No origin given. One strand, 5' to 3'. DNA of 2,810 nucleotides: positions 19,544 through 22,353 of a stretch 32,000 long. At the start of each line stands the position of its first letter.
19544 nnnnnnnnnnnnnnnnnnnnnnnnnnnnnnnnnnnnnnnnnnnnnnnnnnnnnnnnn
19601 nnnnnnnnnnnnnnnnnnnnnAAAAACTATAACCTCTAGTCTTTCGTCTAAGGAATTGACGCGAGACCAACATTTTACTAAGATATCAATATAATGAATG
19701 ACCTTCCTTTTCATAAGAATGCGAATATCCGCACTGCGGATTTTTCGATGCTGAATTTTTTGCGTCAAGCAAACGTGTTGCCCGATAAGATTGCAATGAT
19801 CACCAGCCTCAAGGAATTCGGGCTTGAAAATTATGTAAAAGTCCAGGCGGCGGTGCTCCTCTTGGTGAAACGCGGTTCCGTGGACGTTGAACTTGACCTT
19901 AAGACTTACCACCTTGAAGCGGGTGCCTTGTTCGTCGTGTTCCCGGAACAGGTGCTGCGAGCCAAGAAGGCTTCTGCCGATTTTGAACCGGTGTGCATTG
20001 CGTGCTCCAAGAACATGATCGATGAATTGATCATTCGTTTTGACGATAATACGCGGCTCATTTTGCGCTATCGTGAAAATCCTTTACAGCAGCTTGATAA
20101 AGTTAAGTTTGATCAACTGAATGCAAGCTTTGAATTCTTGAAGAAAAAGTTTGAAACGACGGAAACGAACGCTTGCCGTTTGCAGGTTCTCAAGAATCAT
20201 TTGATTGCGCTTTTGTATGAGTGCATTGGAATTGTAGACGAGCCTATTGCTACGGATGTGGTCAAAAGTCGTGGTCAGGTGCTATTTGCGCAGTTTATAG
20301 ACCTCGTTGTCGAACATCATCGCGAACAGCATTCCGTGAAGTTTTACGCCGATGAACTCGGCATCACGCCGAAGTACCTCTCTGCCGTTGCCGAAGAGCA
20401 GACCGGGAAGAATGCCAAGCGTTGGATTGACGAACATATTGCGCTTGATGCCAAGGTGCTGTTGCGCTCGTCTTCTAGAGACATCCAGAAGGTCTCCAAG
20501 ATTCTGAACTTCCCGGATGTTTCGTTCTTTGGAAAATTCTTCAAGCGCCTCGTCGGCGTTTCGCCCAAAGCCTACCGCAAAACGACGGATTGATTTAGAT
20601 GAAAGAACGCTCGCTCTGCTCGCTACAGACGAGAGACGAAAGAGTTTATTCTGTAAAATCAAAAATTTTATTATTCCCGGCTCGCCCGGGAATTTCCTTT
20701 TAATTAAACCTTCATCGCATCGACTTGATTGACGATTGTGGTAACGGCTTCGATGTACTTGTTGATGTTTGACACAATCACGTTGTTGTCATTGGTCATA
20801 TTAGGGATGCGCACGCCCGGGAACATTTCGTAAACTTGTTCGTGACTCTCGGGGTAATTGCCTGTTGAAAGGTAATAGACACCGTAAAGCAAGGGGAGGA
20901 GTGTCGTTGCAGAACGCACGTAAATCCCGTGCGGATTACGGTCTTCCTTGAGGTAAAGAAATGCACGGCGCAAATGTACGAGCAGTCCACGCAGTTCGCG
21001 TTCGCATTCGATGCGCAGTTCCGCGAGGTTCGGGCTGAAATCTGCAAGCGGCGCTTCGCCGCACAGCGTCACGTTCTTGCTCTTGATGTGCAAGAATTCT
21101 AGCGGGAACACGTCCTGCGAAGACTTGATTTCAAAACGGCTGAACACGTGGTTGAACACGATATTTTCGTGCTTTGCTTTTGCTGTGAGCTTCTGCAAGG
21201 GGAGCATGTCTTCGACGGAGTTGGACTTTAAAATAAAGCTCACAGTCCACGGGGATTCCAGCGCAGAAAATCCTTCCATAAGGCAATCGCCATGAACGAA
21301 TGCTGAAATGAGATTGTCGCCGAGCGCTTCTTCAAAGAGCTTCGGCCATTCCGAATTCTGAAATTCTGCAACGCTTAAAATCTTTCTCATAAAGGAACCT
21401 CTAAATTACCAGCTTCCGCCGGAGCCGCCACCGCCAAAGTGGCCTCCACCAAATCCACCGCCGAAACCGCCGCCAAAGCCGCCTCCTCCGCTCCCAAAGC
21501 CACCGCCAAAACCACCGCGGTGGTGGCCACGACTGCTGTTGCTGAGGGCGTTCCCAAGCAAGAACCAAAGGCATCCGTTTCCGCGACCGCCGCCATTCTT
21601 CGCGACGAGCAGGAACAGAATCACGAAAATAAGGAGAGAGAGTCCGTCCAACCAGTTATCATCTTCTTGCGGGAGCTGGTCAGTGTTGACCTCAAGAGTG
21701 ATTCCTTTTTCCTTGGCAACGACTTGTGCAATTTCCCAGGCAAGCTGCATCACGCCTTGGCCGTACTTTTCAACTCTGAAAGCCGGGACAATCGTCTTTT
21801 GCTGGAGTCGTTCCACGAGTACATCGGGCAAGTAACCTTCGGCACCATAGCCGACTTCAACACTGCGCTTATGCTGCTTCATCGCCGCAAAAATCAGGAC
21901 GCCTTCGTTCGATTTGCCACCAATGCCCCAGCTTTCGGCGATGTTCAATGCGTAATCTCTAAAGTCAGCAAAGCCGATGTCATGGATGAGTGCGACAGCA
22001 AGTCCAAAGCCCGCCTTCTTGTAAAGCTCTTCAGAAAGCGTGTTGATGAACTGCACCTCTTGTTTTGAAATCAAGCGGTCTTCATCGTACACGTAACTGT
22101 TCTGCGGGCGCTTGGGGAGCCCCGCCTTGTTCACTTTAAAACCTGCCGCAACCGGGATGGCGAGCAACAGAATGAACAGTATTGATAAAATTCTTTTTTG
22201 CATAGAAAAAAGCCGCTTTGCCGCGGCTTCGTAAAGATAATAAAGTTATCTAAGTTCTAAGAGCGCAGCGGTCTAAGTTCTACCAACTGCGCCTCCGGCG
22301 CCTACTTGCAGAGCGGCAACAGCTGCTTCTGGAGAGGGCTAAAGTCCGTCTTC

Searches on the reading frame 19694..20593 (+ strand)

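Call 44: search_protein_families(library=pfam, proteins=[window:19694-20593:+], max_evalue=0.001)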
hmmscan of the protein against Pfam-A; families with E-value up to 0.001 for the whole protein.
window:19694-20593:+ (299 aa): 2 families
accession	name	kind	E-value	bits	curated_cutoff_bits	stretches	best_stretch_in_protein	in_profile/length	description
PF12833.13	HTH_18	-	1.8e-16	60.6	33.6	1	218-296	1-79/80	Helix-turn-helix domain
PF22200.2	ExsA_N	-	0.00086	20.1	27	0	54-167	2-116/136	ExsA N-terminal regulatory domain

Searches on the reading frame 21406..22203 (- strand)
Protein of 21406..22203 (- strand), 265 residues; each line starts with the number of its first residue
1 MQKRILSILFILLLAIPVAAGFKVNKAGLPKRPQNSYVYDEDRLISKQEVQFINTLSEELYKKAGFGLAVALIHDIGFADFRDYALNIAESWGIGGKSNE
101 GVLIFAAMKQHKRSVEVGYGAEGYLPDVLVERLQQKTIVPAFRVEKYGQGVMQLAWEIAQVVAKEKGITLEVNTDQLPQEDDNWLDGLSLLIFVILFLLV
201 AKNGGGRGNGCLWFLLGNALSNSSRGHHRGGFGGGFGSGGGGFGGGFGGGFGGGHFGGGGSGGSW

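Call 44: search_protein_families(library=pfam, proteins=[window:21406-22203:-], max_evalue=0.001)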
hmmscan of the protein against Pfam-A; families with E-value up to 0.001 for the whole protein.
window:21406-22203:- (265 aa): 1 family
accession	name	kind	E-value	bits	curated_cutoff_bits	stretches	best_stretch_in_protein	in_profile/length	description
PF04536.20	TPM_phosphatase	-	2e-27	96.1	22.1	1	38-160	1-124/125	TPM domain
